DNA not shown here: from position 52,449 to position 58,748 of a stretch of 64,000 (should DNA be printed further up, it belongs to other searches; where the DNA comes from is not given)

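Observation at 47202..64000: Giant (at least 5,578 aa) surface protein with an RHS/YD shell buried mid-protein, followed by a 1,330-aa extension carrying cohesin-dockerin-cohesin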

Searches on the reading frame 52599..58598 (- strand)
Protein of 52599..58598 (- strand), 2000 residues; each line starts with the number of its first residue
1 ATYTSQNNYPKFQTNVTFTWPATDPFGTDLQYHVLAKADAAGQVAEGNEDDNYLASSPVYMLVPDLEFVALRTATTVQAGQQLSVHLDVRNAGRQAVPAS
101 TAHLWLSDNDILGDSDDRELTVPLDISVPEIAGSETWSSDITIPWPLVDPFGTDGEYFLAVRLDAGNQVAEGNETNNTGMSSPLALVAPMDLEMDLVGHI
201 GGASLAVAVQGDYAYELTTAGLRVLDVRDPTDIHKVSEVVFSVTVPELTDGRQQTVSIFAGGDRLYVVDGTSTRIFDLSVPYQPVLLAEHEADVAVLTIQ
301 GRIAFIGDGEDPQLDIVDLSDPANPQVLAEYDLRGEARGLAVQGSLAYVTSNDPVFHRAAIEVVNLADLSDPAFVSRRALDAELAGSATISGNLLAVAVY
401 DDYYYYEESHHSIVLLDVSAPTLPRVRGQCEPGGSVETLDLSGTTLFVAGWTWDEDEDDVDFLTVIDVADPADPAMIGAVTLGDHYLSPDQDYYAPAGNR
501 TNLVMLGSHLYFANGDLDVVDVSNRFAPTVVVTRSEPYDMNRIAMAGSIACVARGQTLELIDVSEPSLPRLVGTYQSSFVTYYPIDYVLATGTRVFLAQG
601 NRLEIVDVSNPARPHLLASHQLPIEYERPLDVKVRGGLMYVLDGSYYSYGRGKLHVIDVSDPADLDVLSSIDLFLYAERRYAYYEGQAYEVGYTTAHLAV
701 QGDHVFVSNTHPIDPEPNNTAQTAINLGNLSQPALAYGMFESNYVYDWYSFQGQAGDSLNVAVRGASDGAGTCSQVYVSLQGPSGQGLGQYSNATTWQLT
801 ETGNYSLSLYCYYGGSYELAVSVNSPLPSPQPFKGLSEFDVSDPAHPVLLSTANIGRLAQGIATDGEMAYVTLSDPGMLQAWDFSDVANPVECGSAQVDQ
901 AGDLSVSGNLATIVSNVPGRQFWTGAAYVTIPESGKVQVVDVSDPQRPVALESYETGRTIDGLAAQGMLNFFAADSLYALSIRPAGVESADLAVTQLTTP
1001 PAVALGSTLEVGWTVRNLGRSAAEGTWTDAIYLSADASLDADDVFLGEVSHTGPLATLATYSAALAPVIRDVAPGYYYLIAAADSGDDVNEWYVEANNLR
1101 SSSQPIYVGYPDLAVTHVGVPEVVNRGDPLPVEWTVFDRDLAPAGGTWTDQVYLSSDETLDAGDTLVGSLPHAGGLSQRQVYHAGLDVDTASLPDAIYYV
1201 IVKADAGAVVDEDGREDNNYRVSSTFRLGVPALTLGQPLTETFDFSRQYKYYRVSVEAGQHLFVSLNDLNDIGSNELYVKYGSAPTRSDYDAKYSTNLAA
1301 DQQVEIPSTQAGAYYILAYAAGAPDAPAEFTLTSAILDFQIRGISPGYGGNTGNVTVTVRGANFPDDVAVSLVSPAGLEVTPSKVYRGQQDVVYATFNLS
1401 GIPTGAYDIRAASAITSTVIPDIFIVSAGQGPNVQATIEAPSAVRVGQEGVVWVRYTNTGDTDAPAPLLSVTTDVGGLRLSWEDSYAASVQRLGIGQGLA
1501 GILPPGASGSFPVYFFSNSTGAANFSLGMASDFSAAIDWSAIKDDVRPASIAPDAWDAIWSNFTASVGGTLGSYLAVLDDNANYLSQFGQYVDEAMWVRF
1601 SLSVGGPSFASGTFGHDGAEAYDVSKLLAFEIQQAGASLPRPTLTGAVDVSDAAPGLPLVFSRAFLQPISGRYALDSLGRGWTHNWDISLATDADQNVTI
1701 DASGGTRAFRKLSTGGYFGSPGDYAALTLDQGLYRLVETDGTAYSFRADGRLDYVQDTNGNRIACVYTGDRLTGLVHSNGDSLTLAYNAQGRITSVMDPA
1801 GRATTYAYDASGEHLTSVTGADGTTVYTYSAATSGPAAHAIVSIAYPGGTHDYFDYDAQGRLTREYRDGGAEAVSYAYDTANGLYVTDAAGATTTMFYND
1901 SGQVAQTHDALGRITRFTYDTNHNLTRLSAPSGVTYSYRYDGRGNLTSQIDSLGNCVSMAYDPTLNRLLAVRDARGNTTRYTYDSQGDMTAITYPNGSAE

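Call 5: search_protein_families(library=pfam, proteins=[window:52599-58598:-], max_evalue=0.01)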
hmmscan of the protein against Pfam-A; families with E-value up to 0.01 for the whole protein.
window:52599-58598:- (2000 aa): 6 families
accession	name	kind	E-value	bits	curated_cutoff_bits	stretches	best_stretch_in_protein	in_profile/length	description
PF08309.17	LVIVD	-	1.2e-35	121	20.2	2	542-576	6-41/42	LVIVD repeat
PF05593.20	RHS_repeat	-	1.5e-33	114.9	22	4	1961-1998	1-37/38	RHS Repeat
PF07705.17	CARDB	-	3.7e-29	101.3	22.7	3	64-178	2-98/101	CARDB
PF09826.15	Beta_propel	-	6.2e-08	32.4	22.4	0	209-353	19-131/495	Beta propeller domain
PF04151.21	PPC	-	3.6e-07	31.4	25.9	1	1249-1319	2-69/70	Bacterial pre-peptidase C-terminal domain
PF20148.4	DUF6531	-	2e-06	28.5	24.1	1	1647-1707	15-72/74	Domain of unknown function (DUF6531)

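Call 6: search_protein_families(library=ncbifam, proteins=[window:52599-58598:-], max_evalue=0.01)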
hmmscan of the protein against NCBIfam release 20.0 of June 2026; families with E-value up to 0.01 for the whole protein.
window:52599-58598:- (2000 aa): 3 families
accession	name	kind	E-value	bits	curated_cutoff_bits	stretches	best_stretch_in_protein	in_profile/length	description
TIGR01643.1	YD_repeat_2x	repeat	3.8e-28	96.8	15.8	3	1965-1998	4-37/42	YD repeat-containing protein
NF041261.1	RHS_core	equivalog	2.2e-20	72.1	2000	2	1777-1961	423-604/1261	RHS element core protein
TIGR04312.1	choice_anch_B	subfamily_domain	1.8e-06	27.5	100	0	313-392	54-136/364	choice-of-anchor B family protein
